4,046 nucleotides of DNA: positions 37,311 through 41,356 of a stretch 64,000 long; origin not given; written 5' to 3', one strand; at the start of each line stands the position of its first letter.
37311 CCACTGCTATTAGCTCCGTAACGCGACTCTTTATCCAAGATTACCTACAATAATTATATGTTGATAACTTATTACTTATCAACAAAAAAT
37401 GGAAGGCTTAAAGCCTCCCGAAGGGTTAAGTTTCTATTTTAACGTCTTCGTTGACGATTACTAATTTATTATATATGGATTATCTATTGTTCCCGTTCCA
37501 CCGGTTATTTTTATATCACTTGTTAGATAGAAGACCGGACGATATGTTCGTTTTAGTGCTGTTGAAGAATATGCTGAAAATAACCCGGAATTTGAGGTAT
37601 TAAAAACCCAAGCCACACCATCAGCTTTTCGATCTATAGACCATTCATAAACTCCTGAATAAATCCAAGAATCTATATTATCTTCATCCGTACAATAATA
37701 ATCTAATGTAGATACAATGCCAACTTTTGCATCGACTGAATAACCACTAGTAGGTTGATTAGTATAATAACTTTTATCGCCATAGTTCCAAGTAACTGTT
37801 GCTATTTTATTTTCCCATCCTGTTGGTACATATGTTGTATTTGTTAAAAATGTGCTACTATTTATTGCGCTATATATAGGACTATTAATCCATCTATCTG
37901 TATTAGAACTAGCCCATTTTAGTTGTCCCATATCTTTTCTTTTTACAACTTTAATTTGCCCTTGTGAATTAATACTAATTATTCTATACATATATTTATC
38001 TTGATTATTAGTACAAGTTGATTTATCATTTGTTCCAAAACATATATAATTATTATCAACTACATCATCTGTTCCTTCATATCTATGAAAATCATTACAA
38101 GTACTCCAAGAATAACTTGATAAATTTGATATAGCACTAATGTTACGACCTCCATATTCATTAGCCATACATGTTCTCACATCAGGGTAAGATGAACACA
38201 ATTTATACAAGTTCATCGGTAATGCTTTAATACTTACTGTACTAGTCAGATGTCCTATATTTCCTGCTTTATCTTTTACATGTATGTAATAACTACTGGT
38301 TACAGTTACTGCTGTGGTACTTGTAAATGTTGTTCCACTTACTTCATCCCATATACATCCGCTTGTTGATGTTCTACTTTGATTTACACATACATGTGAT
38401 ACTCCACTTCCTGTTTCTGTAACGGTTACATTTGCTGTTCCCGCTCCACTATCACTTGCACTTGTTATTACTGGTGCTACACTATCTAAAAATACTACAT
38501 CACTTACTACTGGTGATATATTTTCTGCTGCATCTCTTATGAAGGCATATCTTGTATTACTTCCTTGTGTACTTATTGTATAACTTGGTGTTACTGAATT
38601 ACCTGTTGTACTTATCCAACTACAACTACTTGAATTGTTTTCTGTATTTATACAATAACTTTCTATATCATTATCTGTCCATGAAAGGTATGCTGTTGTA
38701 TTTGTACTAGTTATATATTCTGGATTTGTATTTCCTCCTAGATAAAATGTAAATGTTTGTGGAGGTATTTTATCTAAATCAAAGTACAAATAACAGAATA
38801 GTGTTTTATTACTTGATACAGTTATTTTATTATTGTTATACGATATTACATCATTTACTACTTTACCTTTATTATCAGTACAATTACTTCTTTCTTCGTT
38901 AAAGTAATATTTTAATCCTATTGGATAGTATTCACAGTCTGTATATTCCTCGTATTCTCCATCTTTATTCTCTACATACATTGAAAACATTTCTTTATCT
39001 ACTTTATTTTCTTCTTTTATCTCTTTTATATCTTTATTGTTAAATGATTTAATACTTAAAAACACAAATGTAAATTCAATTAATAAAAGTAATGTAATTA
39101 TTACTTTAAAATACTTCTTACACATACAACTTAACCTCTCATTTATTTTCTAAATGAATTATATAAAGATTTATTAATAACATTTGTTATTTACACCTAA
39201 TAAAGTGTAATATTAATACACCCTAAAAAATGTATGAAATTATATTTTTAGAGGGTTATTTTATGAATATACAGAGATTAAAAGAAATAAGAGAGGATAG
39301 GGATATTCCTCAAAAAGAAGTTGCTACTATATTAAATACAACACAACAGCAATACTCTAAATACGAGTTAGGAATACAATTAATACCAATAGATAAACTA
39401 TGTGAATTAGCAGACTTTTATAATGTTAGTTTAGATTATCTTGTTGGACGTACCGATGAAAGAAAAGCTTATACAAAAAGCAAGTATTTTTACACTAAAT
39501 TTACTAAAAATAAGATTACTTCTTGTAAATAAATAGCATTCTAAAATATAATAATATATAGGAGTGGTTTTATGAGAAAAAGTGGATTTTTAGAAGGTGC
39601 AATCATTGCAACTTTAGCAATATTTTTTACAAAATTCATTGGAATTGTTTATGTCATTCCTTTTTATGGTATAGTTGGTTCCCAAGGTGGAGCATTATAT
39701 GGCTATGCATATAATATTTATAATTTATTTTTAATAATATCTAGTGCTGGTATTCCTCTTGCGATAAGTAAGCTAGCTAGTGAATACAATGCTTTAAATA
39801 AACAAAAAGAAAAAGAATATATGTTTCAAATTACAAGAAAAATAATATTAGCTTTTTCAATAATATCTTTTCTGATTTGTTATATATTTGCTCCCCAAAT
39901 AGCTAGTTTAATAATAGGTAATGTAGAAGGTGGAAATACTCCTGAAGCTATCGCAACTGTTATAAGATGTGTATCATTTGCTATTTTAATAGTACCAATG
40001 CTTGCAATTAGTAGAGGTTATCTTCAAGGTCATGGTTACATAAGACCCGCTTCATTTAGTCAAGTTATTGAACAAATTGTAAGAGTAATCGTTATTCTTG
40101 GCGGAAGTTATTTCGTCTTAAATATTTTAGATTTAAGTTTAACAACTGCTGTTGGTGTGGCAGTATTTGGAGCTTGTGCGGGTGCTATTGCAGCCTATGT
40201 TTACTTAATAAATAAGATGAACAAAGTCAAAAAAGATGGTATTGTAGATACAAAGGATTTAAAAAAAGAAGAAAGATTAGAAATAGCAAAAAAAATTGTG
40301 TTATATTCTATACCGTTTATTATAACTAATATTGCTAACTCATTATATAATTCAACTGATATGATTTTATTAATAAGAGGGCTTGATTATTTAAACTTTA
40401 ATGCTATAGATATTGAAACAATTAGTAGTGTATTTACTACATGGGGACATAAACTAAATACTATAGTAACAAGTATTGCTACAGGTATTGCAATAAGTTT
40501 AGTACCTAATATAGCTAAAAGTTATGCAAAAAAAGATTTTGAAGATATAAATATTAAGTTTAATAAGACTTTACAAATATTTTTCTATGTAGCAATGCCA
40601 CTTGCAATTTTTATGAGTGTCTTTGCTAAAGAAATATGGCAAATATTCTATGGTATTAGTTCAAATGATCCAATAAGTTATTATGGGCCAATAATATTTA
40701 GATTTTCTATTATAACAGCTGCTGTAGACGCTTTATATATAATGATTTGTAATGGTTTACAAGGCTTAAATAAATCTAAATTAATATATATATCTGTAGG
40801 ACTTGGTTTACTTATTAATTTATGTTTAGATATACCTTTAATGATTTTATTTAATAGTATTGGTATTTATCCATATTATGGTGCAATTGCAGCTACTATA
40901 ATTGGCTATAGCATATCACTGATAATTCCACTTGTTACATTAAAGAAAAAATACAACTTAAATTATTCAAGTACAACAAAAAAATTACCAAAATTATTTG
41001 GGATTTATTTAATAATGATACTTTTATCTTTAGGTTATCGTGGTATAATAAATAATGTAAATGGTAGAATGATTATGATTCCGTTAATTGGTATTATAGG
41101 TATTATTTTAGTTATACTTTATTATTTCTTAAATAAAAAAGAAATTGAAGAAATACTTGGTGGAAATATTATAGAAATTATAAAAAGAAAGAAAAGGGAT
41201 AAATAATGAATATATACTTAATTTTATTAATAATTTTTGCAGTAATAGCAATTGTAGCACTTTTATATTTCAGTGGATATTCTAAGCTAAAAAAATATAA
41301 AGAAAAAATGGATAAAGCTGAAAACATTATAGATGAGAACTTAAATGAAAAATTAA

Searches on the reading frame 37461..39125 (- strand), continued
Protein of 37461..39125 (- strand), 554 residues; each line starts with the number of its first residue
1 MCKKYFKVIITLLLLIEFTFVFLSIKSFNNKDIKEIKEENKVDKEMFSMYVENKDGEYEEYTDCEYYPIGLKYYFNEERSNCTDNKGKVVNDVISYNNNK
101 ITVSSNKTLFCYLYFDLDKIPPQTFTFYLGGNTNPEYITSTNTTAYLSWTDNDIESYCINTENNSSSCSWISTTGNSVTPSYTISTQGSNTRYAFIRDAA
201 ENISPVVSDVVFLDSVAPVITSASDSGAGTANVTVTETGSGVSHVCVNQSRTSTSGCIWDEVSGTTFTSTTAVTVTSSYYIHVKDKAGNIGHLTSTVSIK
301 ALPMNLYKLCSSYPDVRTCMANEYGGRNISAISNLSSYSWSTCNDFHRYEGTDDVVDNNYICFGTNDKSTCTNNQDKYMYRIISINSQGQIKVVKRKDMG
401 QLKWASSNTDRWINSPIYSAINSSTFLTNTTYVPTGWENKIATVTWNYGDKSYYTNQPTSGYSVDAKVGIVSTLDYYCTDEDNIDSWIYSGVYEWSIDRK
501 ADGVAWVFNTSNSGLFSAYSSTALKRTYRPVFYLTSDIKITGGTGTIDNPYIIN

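Call 64: find_encoding_contigs(protein=P0128, flank=6000, max_places=6)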
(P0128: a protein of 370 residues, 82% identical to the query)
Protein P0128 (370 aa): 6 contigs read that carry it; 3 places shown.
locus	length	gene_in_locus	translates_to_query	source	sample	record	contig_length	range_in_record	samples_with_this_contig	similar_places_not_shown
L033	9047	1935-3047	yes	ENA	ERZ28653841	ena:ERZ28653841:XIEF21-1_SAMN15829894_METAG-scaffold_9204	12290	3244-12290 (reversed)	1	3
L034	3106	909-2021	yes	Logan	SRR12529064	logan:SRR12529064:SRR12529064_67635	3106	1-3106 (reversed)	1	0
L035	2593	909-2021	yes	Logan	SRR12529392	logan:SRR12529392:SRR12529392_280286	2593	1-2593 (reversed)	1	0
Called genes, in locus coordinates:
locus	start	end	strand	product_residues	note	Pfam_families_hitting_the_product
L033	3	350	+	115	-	?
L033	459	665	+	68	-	-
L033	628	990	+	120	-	-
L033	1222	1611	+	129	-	-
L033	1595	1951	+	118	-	PF22296:bAvd (weak)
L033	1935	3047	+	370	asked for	PF00078:RVT_1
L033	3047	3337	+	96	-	-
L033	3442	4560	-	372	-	PF01467:CTP_transf_like (weak), PF05636:HIGH_NTase1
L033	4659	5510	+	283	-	PF01745:IPT, PF01715:IPPT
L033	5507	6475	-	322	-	PF01841:Transglut_core, PF04473:DUF553 (weak)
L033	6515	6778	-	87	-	PF01649:Ribosomal_S20p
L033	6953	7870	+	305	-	PF07454:SpoIIP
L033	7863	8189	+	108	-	-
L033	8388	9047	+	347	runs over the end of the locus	PF00294:PfkB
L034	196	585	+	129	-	-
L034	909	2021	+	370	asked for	PF00078:RVT_1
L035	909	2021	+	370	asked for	PF00078:RVT_1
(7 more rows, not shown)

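Call 65: find_encoding_contigs(protein=P0137, flank=6000, max_places=6)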
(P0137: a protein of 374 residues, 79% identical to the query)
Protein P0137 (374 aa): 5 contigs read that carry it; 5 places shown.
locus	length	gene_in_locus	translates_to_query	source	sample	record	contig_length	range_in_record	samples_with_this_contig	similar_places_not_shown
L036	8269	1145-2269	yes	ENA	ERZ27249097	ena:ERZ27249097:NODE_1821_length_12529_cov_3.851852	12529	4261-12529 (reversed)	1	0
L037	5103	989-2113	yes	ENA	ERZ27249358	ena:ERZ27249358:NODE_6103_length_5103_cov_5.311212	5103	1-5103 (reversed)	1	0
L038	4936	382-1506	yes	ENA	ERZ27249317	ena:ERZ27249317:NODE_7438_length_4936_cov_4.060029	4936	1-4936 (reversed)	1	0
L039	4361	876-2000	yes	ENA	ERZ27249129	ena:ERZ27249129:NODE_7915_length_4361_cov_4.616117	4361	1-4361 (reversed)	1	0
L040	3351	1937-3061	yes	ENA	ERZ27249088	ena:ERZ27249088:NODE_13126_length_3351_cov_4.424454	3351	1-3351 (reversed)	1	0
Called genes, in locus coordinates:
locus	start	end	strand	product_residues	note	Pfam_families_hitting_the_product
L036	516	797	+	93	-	-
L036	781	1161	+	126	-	PF22296:bAvd (weak)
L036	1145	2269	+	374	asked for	PF00078:RVT_1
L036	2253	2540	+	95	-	-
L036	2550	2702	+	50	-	-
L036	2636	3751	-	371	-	PF05636:HIGH_NTase1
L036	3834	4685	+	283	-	PF00004:AAA (faint), PF01745:IPT, PF13238:AAA_18 (faint), PF01715:IPPT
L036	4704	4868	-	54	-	-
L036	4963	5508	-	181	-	-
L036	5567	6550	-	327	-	PF01841:Transglut_core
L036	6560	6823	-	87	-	PF01649:Ribosomal_S20p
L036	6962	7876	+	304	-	PF07454:SpoIIP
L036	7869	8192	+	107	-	-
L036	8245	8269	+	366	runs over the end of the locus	PF00294:PfkB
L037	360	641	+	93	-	-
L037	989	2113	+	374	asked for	PF00078:RVT_1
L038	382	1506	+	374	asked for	PF00078:RVT_1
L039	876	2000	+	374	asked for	PF00078:RVT_1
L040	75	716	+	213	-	PF27070:HTH_Rpn_C (faint)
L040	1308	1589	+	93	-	-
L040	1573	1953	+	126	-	PF22296:bAvd (weak)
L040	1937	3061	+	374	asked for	PF00078:RVT_1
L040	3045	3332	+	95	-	-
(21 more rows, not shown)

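Call 79: search_protein_families(library=ncbifam, proteins=[L014:13779-14903:+, L014:13439-13792:+, L014:13066-13452:+, L014:14890-15174:+, L014:12139-12489:+, L014:9126-9965:+, window:37461-39122:-], max_evalue=0.01)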
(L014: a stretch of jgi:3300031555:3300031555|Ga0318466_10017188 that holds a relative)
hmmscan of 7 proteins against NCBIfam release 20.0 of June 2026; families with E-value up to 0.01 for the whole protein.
L014:13779-14903:+ (375 aa): 3 families
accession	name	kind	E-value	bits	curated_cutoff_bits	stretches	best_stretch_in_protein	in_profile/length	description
TIGR04416.1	group_II_RT_mat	equivalog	4.1e-26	91.9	300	1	25-325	22-299/353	group II intron reverse transcriptase/maturase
NF041747.1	Drt3a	equivalog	2.2e-15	56.9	200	1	116-330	98-301/412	antiviral reverse transcriptase Drt3a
NF038233.2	retron_St85_RT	exception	5.2e-13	48.9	235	1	129-324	89-253/289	retron St85 family RNA-directed DNA polymerase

L014:13439-13792:+ (118 aa): 2 families
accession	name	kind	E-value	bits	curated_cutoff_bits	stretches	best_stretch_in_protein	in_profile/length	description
NF033474.1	DivGenRetAVD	equivalog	9.7e-10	38.7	80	1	9-113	2-104/104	diversity-generating retroelement protein Avd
NF046010.1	MAG6790_fam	equivalog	0.0067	16.5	50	0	84-111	4-31/71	MAG6790 family protein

L014:13066-13452:+ (129 aa): 0 families

L014:14890-15174:+ (95 aa): 0 families

L014:12139-12489:+ (117 aa): 0 families

L014:9126-9965:+ (280 aa): 0 families

window:37461-39122:- (553 aa): 0 families

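Call 80: search_solved_structures(query=L014:13779-14903:+, max_evalue=0.001)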
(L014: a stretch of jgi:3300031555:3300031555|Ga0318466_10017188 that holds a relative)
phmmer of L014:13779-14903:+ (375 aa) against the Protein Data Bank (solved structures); distinct sequences matched with E-value up to 0.001: 11.
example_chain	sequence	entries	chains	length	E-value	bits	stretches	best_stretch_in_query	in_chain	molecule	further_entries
8ub7_A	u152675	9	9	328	1.8e-24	89.7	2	30-156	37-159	Reverse transcriptase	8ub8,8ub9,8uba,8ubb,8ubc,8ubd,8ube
6me0_C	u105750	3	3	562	1.9e-10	43.6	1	208-347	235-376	Maturase reverse transcriptase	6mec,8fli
5g2x_C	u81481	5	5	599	1.3e-08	37.6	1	238-311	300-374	GROUP II INTRON-ENCODED PROTEIN LTRA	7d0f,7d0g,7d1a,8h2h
7kft_D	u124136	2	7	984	8.1e-07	31.7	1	208-299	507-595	Cas6-RT-Cas1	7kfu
6ar1_A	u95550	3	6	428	6.5e-06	28.7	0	208-324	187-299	GsI-IIC RT | Trt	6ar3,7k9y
8bgj_A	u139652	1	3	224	2.1e-05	27.1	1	208-296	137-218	RNA-directed DNA polymerase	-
7uim_D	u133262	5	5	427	4.9e-05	25.8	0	209-324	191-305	Group II intron reverse transcriptase/maturase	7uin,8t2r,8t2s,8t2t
22et_A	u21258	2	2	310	0.00021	23.8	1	210-336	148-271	Retron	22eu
5hhl_A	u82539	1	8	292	0.00055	22.4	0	209-298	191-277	Retron-type reverse transcriptase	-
9z6y_A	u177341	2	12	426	0.00062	22.2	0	167-253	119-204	Drt3a reverse transcriptase protein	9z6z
5hhj_A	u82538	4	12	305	0.00093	21.6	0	209-298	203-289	Retron-type reverse transcriptase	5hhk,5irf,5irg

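Call 81: search_solved_structures(query=L014:13439-13792:+, max_evalue=1)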
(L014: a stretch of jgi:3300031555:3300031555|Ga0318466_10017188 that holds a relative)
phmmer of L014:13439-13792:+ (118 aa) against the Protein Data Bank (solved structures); distinct sequences matched with E-value up to 1: 5.
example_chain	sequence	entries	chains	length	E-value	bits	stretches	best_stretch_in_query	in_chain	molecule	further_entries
2rld_A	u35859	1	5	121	0.13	15.9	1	18-114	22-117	Uncharacterized protein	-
9dso_A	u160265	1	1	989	0.28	14.8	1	58-117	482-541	5'-3' exoribonuclease 2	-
8q6v_B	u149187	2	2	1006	0.29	14.8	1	58-117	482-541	5'-3' exoribonuclease 2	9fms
8jch_M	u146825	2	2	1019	0.3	14.7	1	58-117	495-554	5'-3' exoribonuclease 2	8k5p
9jqf_A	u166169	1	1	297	0.67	13.6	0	11-103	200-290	1-aminocyclopropane-1-carboxylate deaminase/D-cysteine desulfhydrase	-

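Call 108: find_related_loci(query=L014:13779-14903:+, collection=viral_contigs, flank=4000)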
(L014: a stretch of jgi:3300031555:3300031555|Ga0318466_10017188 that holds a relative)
Query L014:13779-14903:+ (375 aa) in viral_contigs; peptide patterns used: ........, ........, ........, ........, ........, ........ (x = any residue, [..] = any of these).
17 stretches matched a pattern, but none encodes a relative of the query by tblastn (E <= 1e-3).

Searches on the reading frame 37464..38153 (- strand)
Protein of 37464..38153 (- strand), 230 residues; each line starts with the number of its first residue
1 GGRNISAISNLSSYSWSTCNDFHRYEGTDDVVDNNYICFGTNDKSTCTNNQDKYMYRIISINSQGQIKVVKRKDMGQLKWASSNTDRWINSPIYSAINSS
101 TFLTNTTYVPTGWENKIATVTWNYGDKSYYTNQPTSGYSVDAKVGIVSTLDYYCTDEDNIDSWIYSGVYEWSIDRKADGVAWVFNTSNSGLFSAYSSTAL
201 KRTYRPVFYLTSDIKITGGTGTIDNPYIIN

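Call 98: predict_structure(alignment_id=A3)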
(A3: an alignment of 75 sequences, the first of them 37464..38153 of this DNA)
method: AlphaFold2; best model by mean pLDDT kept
length: 230 residues; sequences in the alignment: 75
mean_pLDDT: 85.7   pTM: 0.86
mean pLDDT of the five models: 85.7, 83.9, 83.8, 83.1, 82.9
residues with pLDDT >= 90: 139; 70-90: 47; 50-70: 36; < 50: 8
segments of 3 or more residues with pLDDT < 50: 1-6
pLDDT, mean of each block of 10 residues (from residue 1): 45 54 74 93 98 96 94 96 91 97 97 97 80 73 95 74 87 87 76 78 97 95 96
secondary structure, 60 per line:
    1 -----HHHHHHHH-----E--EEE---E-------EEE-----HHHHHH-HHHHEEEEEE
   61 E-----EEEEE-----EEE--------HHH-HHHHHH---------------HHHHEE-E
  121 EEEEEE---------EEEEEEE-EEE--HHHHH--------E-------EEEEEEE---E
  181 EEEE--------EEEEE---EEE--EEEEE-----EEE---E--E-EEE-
elements in order: H6-13 E22-24 E36-38 H44-49 H51-54 E55-61 E67-71 E77-79 H92-97 H113-116 E120-126 E136-142 E144-146 H149-153 E170-176 E180-184 E193-197 E201-203 E206-210 E216-218 E227-229

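Call 100: fold_search(model_id=the predicted structure, library=pdb)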
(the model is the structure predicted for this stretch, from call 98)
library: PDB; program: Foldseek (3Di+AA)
matches with E <= 10: 36; with E <= 0.001: 0
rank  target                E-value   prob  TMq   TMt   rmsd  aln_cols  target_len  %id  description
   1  8q4e_A                1.5e-02  0.99  0.35  0.56   6.4       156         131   14  Structure of Legionella pneumophila Lcl C-terminal domain (released 2023-12-27)
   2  4eps                  2.8e-01  0.38  0.15  0.07   8.2        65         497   12  Crystal structure of a fimbrial protein (BACOVA_04982) from Bacteroides ovatus ATCC 8483 at 1.85 A resolution (released 2012-06-13)
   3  5yig_B                2.4e+00  0.04  0.18  0.21  11.4       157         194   11  Crystal structure of Streptococcus pneumonia ParE with inhibitor (released 2018-09-05)
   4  8umo_J                2.8e+00  0.06  0.10  0.17   4.3        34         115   18  Murine CD94-NKG2A receptor in complex with Qa-1b presenting AMAPRTLLL (released 2024-01-17)
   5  1b6e                  3.2e+00  0.04  0.12  0.20   8.1        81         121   15  HUMAN CD94 (released 1999-06-15)
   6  4k4o                  3.4e+00  0.03  0.16  0.19  11.7       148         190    7  The DNA Gyrase B ATP binding domain of Enterococcus faecalis in complex with a small molecule inhibitor (released 2014-01-15)
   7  3bdw_C                4.0e+00  0.11  0.10  0.19   2.7        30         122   13  Human CD94/NKG2A (released 2008-01-01)
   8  3bdw_A                4.0e+00  0.11  0.10  0.19   2.7        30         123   13  Human CD94/NKG2A (released 2008-01-01)
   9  4xi7_A                4.8e+00  0.01  0.14  0.11  15.9       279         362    8  Crystal structure of the MZM-REP domains of Mind bomb 1 in complex with Jagged1 N-box peptide (released 2015-03-18)
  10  4qkg                  5.1e+00  0.13  0.17  0.34   3.2        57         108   12  Monomeric form of human LLT1, a ligand for NKR-P1 (released 2015-03-11)
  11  4hxw                  5.1e+00  0.02  0.15  0.18  11.1       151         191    9  Pyrrolopyrimidine inhibitors of dna gyrase b and topoisomerase iv, part i: structure guided discovery and optimization o (released 2013-02-13)
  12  5xhq_A                5.1e+00  0.02  0.10  0.06   8.5        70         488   10  Apolipoprotein N-acyl Transferase (released 2017-07-26)
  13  7ths_A                5.1e+00  0.01  0.12  0.11  13.8       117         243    8  Macrocyclic plasmin inhibitor (released 2023-01-18)
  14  2pf5_A                5.4e+00  0.02  0.10  0.19   7.2        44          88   16  Crystal Structure of the Human TSG-6 Link Module (released 2007-06-26)
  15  2nmu                  5.4e+00  0.01  0.12  0.16  13.8       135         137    9  Crystal structure of the hypothetical protein from Salmonella typhimurium LT2. Northeast Structural Genomics Consortium  (released 2006-11-07)
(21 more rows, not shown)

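Call 103: fold_search(model_id=the predicted structure, library=viral)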
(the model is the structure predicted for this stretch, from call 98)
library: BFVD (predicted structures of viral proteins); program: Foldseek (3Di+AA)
matches with E <= 10: 94; with E <= 0.001: 14
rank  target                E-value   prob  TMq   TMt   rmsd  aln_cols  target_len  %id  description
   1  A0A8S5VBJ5            2.7e-06  1.00  0.52  0.46   5.3       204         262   15  ATP-binding sugar transporter [Myoviridae sp. ctbEa13]
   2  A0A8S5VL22            1.4e-05  1.00  0.51  0.17   5.7       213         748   13  (no name in the UniProt tables at hand)
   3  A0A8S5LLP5            5.9e-05  1.00  0.56  0.19   5.0       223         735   14  Interferon alpha/beta receptor 1, Interferon I interferon signaling complex [Siphoviridae sp. ctvok7]
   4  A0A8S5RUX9            5.9e-05  1.00  0.48  0.22   5.1       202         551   10  (no name in the UniProt tables at hand)
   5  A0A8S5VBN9            5.9e-05  1.00  0.45  0.34   6.5       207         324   14  DUF6273 domain-containing protein [Myoviridae sp. ctbEa13]
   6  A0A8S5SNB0            7.5e-05  1.00  0.45  0.62   4.1       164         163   12  DUF6273 domain-containing protein [Siphoviridae sp. ctCb814]
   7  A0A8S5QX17            9.5e-05  1.00  0.47  0.20  12.0       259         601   12  Concanavalin A-like lectin/glucanase superfamily protein [Siphoviridae sp. ctcuE16]
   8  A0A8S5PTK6            1.6e-04  1.00  0.47  0.27   5.2       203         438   11  Uncharacterized protein [Myoviridae sp. ctzS633]
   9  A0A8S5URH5            1.7e-04  1.00  0.48  0.35   5.0       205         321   10  Uncharacterized protein [Myoviridae sp. ctsIb3]
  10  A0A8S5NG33            2.1e-04  1.00  0.50  0.27   5.1       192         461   12  Receptor Binding Protein [Siphoviridae sp. ctHEr2]
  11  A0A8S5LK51            2.3e-04  1.00  0.49  0.31   5.7       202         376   14  DUF6273 domain-containing protein [Siphoviridae sp. ctnhN1]
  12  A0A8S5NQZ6            3.1e-04  1.00  0.50  0.22   6.0       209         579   15  Tail sheath protein [Myoviridae sp. ctj3P51]
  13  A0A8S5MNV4            5.3e-04  1.00  0.51  0.57   5.3       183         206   11  DUF6273 domain-containing protein [Myoviridae sp. ctI7W9]
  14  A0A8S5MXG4            5.3e-04  1.00  0.41  0.16   5.6       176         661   14  DUF6273 domain-containing protein [Siphoviridae sp. ct91l7]
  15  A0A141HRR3            1.1e-03  1.00  0.53  0.10   8.5       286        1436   13  (no name in the UniProt tables at hand)
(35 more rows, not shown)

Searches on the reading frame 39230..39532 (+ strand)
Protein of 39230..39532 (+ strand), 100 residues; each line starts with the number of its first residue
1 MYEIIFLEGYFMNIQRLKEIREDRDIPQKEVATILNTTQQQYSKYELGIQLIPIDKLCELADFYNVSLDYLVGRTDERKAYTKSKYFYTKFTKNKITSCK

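Call 7: search_protein_families(library=pfam, proteins=[window:39230-39532:+], max_evalue=0.01)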
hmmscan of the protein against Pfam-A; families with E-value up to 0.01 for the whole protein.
window:39230-39532:+ (100 aa): 3 families
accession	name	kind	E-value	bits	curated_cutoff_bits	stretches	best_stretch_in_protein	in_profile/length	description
PF01381.28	HTH_3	-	7.5e-14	51.9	23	1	17-71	1-55/55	Helix-turn-helix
PF12844.13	HTH_19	-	2.5e-09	37.4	30.2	1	15-76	2-63/64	Helix-turn-helix domain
PF13560.12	HTH_31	-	6.8e-07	29.9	27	1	15-68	4-58/64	Helix-turn-helix domain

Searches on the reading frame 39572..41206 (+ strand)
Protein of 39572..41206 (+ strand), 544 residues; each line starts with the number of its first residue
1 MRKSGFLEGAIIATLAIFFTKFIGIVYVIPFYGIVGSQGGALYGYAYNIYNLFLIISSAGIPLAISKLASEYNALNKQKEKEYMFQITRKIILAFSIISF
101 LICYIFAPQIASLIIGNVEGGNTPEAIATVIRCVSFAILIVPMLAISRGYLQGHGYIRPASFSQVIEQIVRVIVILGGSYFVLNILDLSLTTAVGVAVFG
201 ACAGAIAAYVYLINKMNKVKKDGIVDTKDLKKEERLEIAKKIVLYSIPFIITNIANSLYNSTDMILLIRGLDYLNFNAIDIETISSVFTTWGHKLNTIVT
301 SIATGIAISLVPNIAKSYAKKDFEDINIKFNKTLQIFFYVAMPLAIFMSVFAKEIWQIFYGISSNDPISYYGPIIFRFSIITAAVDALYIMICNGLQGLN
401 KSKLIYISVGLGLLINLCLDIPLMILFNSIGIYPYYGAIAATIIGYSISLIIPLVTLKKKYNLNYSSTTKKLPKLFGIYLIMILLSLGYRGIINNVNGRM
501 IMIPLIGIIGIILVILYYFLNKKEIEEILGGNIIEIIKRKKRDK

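Call 7: search_protein_families(library=pfam, proteins=[window:39572-41206:+], max_evalue=0.01)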
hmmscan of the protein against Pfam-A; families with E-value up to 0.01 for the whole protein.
window:39572-41206:+ (544 aa): 4 families
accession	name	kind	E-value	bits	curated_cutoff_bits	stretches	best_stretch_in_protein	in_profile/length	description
PF01943.22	Polysacc_synt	-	1.2e-26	94.2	28.2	1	7-267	2-232/274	Polysaccharide biosynthesis protein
PF01554.23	MatE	-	1.6e-12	47.8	24.9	2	294-420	36-159/161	MatE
PF03023.19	MurJ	-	2.4e-10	40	27.4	1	42-488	13-431/451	Lipid II flippase MurJ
PF01351.25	RNase_HII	-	0.0028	18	25.8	1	200-252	9-55/199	Ribonuclease HII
